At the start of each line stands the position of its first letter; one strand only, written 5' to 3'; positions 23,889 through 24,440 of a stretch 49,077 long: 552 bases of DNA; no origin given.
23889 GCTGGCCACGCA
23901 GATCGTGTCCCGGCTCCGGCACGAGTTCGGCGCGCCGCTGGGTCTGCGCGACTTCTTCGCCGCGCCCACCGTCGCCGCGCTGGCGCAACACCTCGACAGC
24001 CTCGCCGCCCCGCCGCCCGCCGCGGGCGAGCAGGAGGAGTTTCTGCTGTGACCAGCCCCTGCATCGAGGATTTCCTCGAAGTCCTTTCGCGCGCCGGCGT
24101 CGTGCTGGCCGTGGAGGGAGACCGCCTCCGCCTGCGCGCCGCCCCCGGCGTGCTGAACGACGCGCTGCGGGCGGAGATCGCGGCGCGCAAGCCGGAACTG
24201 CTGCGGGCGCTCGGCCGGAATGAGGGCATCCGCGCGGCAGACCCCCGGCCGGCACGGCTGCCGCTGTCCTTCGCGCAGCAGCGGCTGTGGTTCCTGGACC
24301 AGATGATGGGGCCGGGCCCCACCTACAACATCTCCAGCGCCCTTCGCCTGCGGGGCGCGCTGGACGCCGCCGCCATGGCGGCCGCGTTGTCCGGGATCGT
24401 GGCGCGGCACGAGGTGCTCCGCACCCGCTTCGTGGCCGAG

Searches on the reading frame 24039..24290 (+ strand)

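Call 55: search_protein_families(library=pfam, proteins=[window:24039-24290:+], max_evalue=0.1)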
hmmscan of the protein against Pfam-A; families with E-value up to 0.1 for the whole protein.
window:24039-24290:+ (84 aa): 1 family
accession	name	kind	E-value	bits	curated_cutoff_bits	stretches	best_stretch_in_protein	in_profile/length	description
PF18563.6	TubC_N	-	2.7e-14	53.4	26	1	9-57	1-49/52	TubC N-terminal docking domain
